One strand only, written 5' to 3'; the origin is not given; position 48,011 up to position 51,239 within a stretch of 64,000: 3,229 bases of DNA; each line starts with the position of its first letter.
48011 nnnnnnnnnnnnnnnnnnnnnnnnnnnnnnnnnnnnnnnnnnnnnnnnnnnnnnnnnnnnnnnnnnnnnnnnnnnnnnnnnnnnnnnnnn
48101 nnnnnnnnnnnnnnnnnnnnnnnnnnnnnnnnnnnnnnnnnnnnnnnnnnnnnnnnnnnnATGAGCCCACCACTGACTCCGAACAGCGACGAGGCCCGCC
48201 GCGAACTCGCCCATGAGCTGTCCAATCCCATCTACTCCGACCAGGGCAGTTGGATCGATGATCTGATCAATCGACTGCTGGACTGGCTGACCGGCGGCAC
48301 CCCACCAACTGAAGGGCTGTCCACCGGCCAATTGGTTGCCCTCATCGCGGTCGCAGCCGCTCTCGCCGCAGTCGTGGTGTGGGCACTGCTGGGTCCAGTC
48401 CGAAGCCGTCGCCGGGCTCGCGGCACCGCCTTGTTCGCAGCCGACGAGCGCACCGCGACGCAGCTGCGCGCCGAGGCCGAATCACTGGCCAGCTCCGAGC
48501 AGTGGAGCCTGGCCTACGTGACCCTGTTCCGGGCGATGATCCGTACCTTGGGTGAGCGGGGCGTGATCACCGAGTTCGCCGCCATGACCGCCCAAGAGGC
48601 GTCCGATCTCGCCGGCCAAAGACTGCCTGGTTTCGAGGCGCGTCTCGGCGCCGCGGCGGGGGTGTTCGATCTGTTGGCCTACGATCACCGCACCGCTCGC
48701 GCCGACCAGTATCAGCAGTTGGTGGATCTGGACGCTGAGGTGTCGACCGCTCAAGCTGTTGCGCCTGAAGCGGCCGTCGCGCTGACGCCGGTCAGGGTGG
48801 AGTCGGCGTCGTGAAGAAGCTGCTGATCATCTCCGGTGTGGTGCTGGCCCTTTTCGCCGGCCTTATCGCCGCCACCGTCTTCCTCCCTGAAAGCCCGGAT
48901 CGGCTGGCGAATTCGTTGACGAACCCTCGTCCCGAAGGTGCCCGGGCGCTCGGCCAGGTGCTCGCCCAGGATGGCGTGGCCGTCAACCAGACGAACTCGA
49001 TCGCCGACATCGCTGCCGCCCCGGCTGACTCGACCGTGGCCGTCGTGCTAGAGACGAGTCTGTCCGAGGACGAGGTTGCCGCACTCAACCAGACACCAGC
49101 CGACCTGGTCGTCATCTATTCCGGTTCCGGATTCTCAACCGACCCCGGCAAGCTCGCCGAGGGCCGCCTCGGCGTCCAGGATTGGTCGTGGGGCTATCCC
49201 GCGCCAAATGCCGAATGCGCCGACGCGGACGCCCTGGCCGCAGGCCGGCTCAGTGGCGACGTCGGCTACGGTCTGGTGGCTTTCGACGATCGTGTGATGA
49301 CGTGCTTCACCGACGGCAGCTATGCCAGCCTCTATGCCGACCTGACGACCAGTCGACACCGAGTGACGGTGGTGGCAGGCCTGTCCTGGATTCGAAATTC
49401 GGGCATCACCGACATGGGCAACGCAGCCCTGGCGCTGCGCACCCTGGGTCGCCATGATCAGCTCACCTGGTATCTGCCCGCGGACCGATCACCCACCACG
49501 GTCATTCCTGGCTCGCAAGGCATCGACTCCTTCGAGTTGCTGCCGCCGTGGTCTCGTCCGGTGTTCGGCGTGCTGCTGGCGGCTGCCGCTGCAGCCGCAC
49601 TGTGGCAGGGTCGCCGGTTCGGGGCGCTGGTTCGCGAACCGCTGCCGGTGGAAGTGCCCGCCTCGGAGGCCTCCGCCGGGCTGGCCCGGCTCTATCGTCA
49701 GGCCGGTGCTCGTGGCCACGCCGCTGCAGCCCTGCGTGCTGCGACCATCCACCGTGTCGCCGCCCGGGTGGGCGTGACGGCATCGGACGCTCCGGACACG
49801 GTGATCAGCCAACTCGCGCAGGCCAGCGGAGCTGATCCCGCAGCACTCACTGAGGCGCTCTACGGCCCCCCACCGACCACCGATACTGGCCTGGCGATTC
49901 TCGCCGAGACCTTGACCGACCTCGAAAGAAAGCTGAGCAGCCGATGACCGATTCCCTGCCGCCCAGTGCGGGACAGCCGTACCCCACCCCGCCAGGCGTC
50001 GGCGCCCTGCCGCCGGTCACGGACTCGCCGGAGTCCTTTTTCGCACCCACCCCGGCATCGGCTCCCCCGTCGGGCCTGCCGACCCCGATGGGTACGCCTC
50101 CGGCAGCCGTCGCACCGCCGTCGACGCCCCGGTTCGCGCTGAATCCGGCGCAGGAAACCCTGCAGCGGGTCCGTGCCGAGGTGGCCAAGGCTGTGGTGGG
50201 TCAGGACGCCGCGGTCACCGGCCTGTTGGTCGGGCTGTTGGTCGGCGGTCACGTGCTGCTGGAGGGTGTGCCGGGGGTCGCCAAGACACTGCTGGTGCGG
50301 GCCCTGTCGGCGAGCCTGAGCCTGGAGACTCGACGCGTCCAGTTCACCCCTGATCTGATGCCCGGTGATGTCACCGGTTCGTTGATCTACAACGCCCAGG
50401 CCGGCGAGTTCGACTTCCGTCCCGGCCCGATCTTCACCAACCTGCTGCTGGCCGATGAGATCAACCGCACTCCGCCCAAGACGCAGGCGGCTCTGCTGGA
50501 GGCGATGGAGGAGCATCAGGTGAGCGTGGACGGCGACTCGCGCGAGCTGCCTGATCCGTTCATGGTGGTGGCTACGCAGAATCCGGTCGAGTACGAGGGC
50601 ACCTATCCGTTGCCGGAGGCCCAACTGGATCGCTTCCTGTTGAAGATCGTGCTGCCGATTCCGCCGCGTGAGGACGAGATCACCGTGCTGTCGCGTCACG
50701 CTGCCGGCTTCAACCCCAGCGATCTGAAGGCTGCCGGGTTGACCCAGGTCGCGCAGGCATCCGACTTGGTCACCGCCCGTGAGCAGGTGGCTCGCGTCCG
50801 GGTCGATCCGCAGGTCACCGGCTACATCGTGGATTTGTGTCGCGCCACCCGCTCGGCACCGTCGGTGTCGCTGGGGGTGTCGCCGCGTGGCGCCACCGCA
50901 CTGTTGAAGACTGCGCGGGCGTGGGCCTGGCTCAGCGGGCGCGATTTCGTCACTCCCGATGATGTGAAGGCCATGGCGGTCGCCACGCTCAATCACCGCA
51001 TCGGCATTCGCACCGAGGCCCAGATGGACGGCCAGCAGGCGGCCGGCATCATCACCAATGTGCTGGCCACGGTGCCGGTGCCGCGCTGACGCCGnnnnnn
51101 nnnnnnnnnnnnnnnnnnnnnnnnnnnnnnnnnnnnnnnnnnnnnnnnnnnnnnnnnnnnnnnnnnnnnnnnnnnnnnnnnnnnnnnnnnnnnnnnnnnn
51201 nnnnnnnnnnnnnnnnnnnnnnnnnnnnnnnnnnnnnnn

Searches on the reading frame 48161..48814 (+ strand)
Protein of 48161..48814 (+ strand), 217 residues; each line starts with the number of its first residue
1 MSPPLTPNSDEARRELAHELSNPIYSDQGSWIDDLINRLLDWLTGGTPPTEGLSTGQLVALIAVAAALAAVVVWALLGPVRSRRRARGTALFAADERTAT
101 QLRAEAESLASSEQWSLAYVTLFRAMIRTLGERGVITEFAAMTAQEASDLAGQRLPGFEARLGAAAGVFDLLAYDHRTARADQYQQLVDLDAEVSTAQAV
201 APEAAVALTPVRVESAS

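Call 8: search_protein_families(library=pfam, proteins=[window:48161-48814:+], max_evalue=0.01)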
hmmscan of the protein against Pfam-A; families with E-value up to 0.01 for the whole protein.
window:48161-48814:+ (217 aa): 1 family
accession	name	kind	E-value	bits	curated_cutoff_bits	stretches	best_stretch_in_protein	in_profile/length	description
PF13559.11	DUF4129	-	8e-08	32.7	24.8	1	122-191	1-68/69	Domain of unknown function (DUF4129)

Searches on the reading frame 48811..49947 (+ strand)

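Call 8: search_protein_families(library=pfam, proteins=[window:48811-49947:+], max_evalue=0.01)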
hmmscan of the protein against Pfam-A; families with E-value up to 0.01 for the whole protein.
window:48811-49947:+ (378 aa): 1 family
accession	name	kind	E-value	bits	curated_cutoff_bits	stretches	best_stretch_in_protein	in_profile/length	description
PF14258.12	DUF4350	-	3e-14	54.1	30.4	1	38-212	3-181/181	Domain of unknown function (DUF4350)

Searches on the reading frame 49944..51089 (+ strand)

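Call 8: search_protein_families(library=pfam, proteins=[window:49944-51089:+], max_evalue=0.01)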
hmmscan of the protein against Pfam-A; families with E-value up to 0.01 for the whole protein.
window:49944-51089:+ (381 aa): 9 families
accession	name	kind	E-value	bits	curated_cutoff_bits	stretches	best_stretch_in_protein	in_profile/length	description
PF07726.17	AAA_3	-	4.6e-64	214.6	27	1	103-233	1-131/131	ATPase family associated with various cellular activities (AAA)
PF17863.7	AAA_lid_2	-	2e-25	88.8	22.7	1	300-371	1-72/74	AAA lid domain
PF07728.20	AAA_5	-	1.3e-15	58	22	1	103-231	1-139/139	AAA domain (dynein-related subfamily)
PF20030.5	bpMoxR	-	1.5e-08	34.4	27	1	72-237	2-166/205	MoxR domain in the MoxR-vWA-beta-propeller ternary systems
PF01078.27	Mg_chelatase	-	8.1e-05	22.6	20.3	0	82-125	3-46/207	Magnesium chelatase, subunit ChlI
PF00158.32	Sigma54_activat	-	0.00037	20.7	20.2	1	104-213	25-142/168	Sigma-54 interaction domain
PF00493.29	MCM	-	0.00041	20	23.3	1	103-215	59-174/224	MCM P-loop domain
PF00004.35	AAA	-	0.00042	21.2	21.2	1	104-214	1-110/131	ATPase family associated with various cellular activities (AAA)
PF05496.18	RuvB_N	-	0.001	19.3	27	1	103-195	35-115/159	Holliday junction DNA helicase RuvB P-loop domain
